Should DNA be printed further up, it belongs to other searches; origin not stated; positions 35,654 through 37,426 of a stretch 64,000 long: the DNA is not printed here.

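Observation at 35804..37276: Cathepsin/papain-family (C1A) cysteine protease in a prokaryote-style gene context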

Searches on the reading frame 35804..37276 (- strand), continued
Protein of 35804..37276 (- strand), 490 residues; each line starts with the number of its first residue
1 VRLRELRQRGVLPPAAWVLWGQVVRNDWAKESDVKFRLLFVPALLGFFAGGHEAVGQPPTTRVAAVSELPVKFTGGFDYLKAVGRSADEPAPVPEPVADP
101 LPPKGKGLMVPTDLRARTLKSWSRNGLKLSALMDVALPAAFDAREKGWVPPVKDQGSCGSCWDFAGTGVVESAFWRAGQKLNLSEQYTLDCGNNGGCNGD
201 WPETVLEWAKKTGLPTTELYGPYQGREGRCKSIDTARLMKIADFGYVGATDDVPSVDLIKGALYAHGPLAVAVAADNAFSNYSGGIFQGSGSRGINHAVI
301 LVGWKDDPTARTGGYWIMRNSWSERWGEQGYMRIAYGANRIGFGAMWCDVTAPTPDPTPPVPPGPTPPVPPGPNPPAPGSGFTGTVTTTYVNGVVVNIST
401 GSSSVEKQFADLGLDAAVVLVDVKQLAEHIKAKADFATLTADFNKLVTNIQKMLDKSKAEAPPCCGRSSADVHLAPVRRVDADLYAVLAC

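Call 15: find_encoding_contigs(protein=P0006, flank=10000, max_places=3)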
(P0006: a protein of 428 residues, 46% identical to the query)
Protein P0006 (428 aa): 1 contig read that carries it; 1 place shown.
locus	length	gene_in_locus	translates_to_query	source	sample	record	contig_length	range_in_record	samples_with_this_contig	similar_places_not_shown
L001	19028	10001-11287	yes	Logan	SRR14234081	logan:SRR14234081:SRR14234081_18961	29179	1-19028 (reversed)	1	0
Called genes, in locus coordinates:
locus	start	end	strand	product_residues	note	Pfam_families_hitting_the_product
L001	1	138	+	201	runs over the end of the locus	-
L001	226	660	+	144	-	-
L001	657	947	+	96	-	PF06223:Phage_tail_T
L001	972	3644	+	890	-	PF20155:TMP_3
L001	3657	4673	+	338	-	-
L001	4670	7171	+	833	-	-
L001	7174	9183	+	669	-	-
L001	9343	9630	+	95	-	-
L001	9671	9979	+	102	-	-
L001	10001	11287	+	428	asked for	PF00112:Peptidase_C1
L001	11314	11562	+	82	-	-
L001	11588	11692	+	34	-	-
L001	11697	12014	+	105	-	-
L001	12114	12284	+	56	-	-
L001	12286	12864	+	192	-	-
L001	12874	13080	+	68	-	-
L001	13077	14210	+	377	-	PF00005:ABC_tran (faint)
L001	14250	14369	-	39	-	-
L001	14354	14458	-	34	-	-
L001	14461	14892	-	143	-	-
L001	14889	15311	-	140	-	-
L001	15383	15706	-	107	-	-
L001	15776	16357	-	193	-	PF04266:ASCH (weak)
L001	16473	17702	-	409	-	-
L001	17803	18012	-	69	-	-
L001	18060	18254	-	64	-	-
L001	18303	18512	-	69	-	-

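Call 17: find_related_loci(query=window:35804-37177:-, collection=viral_contigs, flank=10000)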
Query window:35804-37177:- (457 aa) in viral_contigs; peptide patterns used: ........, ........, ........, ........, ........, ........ (x = any residue, [..] = any of these).
24 stretches matched a pattern; 17 encode a relative of the query (tblastn E <= 1e-3); 17 distinct loci.
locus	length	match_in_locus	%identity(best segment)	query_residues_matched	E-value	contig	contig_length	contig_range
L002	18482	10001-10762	40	46-312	2e-50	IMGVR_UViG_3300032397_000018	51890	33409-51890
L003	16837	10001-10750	39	56-309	6e-47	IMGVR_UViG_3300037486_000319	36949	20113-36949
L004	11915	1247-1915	39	101-329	8e-45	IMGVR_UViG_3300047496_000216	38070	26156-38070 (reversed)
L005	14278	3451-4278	37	44-325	8e-45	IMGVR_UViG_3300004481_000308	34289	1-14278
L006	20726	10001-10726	40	74-325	1e-44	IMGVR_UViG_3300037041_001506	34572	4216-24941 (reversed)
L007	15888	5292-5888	42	100-309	4e-44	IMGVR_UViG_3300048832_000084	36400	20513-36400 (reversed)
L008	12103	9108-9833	42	70-309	2e-42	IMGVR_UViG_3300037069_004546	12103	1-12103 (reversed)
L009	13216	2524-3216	37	70-309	3e-40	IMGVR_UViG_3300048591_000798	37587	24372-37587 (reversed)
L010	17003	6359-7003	39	104-313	4e-35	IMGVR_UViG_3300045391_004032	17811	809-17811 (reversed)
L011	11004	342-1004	37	90-309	6e-34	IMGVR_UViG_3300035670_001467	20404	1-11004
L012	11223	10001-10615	27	97-301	6e-10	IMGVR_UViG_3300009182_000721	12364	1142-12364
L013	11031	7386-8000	27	97-301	6e-10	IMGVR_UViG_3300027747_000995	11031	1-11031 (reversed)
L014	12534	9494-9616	49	264-303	1e-8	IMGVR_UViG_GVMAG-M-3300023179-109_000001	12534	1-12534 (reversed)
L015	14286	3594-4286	24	103-332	4e-9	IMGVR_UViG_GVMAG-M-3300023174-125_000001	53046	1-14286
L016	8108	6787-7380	24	104-301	2e-7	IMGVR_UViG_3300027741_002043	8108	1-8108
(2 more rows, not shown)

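Call 21: find_encoding_contigs(protein=P0012, flank=10000, max_places=2)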
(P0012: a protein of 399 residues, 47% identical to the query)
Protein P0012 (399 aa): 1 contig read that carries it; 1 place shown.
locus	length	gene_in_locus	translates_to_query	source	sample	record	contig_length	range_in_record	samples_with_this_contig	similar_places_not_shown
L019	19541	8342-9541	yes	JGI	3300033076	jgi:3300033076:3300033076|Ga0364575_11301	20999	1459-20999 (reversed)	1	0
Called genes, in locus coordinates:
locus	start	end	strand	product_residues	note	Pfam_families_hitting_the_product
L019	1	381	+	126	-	?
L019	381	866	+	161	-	-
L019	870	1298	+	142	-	-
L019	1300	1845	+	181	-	-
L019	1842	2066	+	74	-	-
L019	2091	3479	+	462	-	PF00801:PKD, PF18911:PKD_4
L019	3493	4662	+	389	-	-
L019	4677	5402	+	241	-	-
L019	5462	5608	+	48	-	-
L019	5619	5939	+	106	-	-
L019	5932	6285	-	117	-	-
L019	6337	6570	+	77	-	-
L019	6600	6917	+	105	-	-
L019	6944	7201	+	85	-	-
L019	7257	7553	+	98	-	-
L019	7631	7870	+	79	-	-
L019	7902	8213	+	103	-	-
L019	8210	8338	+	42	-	-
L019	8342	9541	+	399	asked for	PF00112:Peptidase_C1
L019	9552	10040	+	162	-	-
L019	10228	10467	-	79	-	-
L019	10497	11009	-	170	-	-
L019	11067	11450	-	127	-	-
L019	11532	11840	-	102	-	-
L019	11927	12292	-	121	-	-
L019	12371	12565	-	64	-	-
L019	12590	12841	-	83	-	-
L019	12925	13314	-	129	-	-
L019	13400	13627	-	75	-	-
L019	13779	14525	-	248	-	-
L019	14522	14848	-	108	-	-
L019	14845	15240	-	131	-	PF14216:DUF4326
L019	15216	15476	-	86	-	-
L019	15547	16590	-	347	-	PF07505:DUF5131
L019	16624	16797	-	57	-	PF14354:Lar_restr_allev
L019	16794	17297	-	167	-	-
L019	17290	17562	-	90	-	-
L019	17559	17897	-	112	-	-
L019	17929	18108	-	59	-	-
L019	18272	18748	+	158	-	-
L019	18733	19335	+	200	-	-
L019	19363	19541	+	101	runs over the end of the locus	-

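Call 22: find_encoding_contigs(protein=P0019, flank=10000, max_places=2)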
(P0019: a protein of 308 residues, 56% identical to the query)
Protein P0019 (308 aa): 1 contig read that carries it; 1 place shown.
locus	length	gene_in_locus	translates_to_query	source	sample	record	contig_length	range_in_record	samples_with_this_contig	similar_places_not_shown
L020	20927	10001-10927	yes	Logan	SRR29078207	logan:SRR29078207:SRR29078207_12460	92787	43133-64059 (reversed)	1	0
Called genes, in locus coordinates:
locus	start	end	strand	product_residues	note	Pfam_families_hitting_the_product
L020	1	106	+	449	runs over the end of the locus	-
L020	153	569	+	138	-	-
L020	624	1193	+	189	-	-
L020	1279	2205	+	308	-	-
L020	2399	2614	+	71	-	-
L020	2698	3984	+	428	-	-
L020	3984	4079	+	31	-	-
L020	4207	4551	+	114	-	-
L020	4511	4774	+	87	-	-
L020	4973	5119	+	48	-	-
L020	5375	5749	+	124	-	-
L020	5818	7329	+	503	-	-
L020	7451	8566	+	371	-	-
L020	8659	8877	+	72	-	-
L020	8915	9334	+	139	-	-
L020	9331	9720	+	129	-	-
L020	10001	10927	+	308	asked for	PF00112:Peptidase_C1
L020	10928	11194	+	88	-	-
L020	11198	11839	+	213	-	-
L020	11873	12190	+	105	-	-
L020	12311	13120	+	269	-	-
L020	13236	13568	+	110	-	-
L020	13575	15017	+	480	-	PF13229:Beta_helix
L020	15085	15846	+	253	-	-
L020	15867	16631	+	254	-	-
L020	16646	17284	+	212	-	-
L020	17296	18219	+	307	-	-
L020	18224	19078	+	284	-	-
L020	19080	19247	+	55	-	-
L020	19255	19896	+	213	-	-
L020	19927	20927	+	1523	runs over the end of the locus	-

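Call 23: find_encoding_contigs(protein=P0069, flank=10000, max_places=2)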
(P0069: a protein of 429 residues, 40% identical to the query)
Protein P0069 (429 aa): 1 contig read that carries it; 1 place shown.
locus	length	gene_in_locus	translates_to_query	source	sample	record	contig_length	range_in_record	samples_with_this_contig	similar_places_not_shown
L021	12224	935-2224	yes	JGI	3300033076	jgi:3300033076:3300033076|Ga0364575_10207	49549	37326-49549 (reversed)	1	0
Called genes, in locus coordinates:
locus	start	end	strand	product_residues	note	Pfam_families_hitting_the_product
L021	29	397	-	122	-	-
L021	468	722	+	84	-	-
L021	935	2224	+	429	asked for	PF00112:Peptidase_C1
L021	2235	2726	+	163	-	-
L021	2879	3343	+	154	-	-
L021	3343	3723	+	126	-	-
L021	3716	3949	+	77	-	-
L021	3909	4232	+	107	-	-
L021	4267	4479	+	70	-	-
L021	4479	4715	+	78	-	-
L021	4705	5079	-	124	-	-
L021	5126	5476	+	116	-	-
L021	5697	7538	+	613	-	-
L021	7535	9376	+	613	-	PF23899:SU10_portal (faint)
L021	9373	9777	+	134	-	-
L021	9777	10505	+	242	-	-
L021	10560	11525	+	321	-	-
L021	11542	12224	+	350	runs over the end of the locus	-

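Call 25: find_related_loci(query=A1, collection=genome_contigs, flank=10000)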
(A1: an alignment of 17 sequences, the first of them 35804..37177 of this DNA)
Query A1 (457 aa) in genome_contigs; peptide patterns used: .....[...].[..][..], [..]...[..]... (x = any residue, [..] = any of these).
600 stretches matched a pattern (row limit reached: there are more); 562 encode a relative of the query (tblastn E <= 1e-3); the best 80 are kept; 79 distinct loci.
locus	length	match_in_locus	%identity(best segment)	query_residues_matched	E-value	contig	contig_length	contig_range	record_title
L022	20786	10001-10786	43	56-314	7e-59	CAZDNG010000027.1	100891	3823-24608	MAG TPA_asm: uncultured Polyangiaceae bacterium isolate binchicken_co50_422 genome assembly, contig: NODE_175_length_100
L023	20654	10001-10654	50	103-314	1e-57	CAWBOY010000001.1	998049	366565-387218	MAG: uncultured Planctomycetaceae bacterium isolate MFD09671.bin.1.56 genome assembly, contig: contig_4829, whole genome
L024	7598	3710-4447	44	89-319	3e-54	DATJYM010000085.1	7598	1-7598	MAG TPA_asm: Candidatus Acidiferrales bacterium isolate SMAG_U15152 k141_867374, whole genome shotgun sequence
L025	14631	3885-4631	40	74-327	3e-48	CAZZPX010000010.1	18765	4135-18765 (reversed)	MAG TPA_asm: uncultured Phycisphaerales bacterium isolate SRP193661_co1_158 genome assembly, contig: NODE_3045_length_18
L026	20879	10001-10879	38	103-410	8e-48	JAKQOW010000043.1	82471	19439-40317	MAG: Acidobacteriota bacterium isolate USMO_maxbin.051 k141_471196, whole genome shotgun sequence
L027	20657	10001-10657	44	101-318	8e-46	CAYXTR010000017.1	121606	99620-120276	MAG TPA_asm: uncultured Planctomycetales bacterium isolate SRP141376_co5_25 genome assembly, contig: NODE_265_length_121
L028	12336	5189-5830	41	103-316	8e-46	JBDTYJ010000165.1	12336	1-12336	MAG: Pseudomonadota bacterium isolate cluster4_bin.137 NODE_12511_length_12336_cov_8.812230, whole genome shotgun sequen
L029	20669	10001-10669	42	103-320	8e-45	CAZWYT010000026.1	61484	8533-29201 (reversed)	MAG TPA_asm: uncultured Planctomycetales bacterium isolate binchicken_co119_111 genome assembly, contig: NODE_464_length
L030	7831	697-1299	41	108-314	2e-44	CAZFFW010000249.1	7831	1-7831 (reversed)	MAG TPA_asm: uncultured Porifericola sp. isolate SRP063590_co1_125 genome assembly, contig: NODE_9879_length_7831_cov_8.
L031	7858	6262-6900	42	104-315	1e-43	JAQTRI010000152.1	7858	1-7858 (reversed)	MAG: Candidatus Wallbacteria bacterium isolate STB_16 NODE_25978_length_7858_cov_3.070883_Sandtown_B, whole genome shotg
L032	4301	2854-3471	44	102-303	6e-44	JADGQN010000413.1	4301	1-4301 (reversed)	MAG: Syntrophobacterales bacterium isolate Chersky.21_67 contig-100_17951, whole genome shotgun sequence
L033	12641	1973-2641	41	104-320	4e-43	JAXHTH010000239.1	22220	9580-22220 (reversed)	MAG: Planctomycetota bacterium isolate MAG19_tar_biofilm MAG19_239, whole genome shotgun sequence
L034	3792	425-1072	42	104-314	1e-42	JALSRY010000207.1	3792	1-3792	MAG: Phycisphaerae bacterium isolate 356-308_metabat2_scaf2bin.016 356-308_scaffold_19546_c1, whole genome shotgun seque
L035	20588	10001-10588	43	108-314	1e-42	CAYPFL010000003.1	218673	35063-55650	MAG TPA_asm: uncultured Thermodesulfatator sp. isolate SRP141552_co1_239 genome assembly, contig: NODE_12_length_218673_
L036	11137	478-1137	39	103-326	2e-42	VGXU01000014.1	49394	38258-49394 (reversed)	MAG: Planctomycetota bacterium isolate K_DeepCast_100m_m1_307 K_DeepCast_100m_m1_307_Ga0194127_10000788, whole genome sh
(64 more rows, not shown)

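Call 32: search_protein_families(library=pfam, proteins=[L005:2963-3394:+, L007:4627-5052:+, L009:1940-2410:+, L006:7915-8358:+, L011:1033-1401:+, L005:4714-5520:+, L005:5483-5818:+, L006:9902-12886:+, L019:9552-10040:+, L010:7405-7878:+], max_evalue=0.01)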
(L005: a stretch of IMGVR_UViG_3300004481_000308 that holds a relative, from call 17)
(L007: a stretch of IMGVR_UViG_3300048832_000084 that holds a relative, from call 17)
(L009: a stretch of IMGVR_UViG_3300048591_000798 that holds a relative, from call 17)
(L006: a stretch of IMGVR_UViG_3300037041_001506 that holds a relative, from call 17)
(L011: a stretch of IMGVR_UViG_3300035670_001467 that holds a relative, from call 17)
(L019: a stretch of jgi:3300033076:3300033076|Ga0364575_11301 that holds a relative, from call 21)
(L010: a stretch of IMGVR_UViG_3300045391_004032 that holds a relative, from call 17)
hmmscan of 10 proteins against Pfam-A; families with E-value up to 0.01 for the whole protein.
L005:2963-3394:+ (143 aa): 1 family
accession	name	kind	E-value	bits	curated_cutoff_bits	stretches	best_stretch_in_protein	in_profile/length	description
PF01510.30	Amidase_2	-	8.8e-19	68.6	26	1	9-128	3-130/131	N-acetylmuramoyl-L-alanine amidase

L007:4627-5052:+ (141 aa): 1 family
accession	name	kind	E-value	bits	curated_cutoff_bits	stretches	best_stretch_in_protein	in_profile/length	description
PF01510.30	Amidase_2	-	4.2e-16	59.9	26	1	8-126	3-130/131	N-acetylmuramoyl-L-alanine amidase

L009:1940-2410:+ (156 aa): 1 family
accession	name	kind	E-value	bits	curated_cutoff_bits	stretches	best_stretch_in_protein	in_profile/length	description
PF01510.30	Amidase_2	-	3e-17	63.6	26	1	9-127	3-130/131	N-acetylmuramoyl-L-alanine amidase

L006:7915-8358:+ (147 aa): 1 family
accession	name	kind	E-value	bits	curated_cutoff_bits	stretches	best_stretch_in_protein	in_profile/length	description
PF01510.30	Amidase_2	-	1.8e-09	38.4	26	1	5-133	4-130/131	N-acetylmuramoyl-L-alanine amidase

L011:1033-1401:+ (122 aa): 1 family
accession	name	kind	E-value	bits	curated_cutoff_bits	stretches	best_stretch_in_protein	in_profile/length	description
PF08291.16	Peptidase_M15_3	-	2.3e-16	60.3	23.2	1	6-111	2-108/108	Peptidase M15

L005:4714-5520:+ (268 aa): 0 families

L005:5483-5818:+ (111 aa): 0 families

L006:9902-12886:+ (994 aa): 5 families
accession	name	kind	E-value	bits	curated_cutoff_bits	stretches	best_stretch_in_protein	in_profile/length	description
PF00112.29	Peptidase_C1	-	1.9e-49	169.2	20.7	1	59-263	1-215/220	Papain family cysteine protease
PF00150.24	Cellulase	-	3.9e-13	49.9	23.5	1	701-951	5-272/272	Cellulase (glycosyl hydrolase family 5)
PF13472.12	Lipase_GDSL_2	-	2e-12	48.4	32.9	1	470-660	2-176/178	GDSL-like Lipase/Acylhydrolase family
PF00657.28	Lipase_GDSL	-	4.2e-08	34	23.6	1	513-666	43-207/208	GDSL-like Lipase/Acylhydrolase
PF05887.16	Trypan_PARP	-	0.00015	22.2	100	1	269-315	66-112/134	Procyclic acidic repetitive protein (PARP)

L019:9552-10040:+ (162 aa): 0 families

L010:7405-7878:+ (157 aa): 5 families
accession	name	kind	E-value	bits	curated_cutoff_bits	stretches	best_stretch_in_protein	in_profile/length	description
PF00578.27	AhpC-TSA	-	4.1e-08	33.6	26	1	26-136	7-123/124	AhpC/TSA family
PF13098.12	Thioredoxin_2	-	1.5e-07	32.1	27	1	43-145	4-98/104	Thioredoxin-like domain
PF00085.26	Thioredoxin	-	1.7e-06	28.4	23.5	1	42-94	16-67/103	Thioredoxin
PF08534.16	Redoxin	-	9.1e-06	26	26.6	1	42-143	26-137/148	Redoxin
PF13905.12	Thioredoxin_8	-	0.00024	21.8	27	1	47-133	4-93/94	Thioredoxin-like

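Call 52: predict_structure(alignment_id=A1)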
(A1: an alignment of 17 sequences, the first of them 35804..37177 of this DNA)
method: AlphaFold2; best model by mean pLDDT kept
length: 457 residues; sequences in the alignment: 17
mean_pLDDT: 73.9   pTM: 0.59
mean pLDDT of the five models: 73.9, 73.2, 72.5, 71.0, 69.7
residues with pLDDT >= 90: 189; 70-90: 91; 50-70: 61; < 50: 116
segments of 3 or more residues with pLDDT < 50: 1-7, 9-14, 16-59, 61-71, 335-351, 431-457
pLDDT, mean of each block of 10 residues (from residue 1): 38 41 38 34 37 41 41 77 97 93 96 94 78 96 95 87 78 95 93 87 91 97 98 97 87 93 95 94 90 90 97 92 57 46 40 56 55 59 72 85 89 83 70 43 38 40
secondary structure, 60 per line:
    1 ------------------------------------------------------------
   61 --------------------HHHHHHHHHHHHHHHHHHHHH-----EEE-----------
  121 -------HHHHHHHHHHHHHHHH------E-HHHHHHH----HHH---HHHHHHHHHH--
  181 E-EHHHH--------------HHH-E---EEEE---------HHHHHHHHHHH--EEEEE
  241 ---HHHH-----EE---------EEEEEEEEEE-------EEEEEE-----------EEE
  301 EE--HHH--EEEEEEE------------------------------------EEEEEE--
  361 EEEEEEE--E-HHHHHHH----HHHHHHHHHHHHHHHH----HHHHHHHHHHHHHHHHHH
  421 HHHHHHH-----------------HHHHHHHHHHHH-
elements in order: H81-101 E107-109 H128-143 H152-158 H169-178 H184-187 E210-213 H223-233 E236-240 H244-247 E264-273 E281-286 E298-302 E310-316 E353-358 E361-367 H372-378 H383-398 H403-427 H445-456

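Call 55: search_protein_families(library=pfam, proteins=[L003:11208-12011:+, L003:12001-12897:+, L003:12900-13235:+, L020:8659-8877:+, L020:8915-9334:+, L020:9331-9720:+, L003:8720-9226:+], max_evalue=0.01)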
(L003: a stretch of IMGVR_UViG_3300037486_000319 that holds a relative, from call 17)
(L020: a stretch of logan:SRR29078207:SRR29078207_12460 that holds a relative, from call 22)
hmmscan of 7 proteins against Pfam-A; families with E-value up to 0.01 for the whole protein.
L003:11208-12011:+ (267 aa): 0 families

L003:12001-12897:+ (298 aa): 0 families

L003:12900-13235:+ (111 aa): 1 family
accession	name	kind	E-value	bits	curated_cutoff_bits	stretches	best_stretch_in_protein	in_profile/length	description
PF00565.23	SNase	-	1.1e-07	32.7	21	1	31-99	1-73/107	Staphylococcal nuclease homologue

L020:8659-8877:+ (72 aa): 0 families

L020:8915-9334:+ (139 aa): 0 families

L020:9331-9720:+ (129 aa): 0 families

L003:8720-9226:+ (168 aa): 0 families
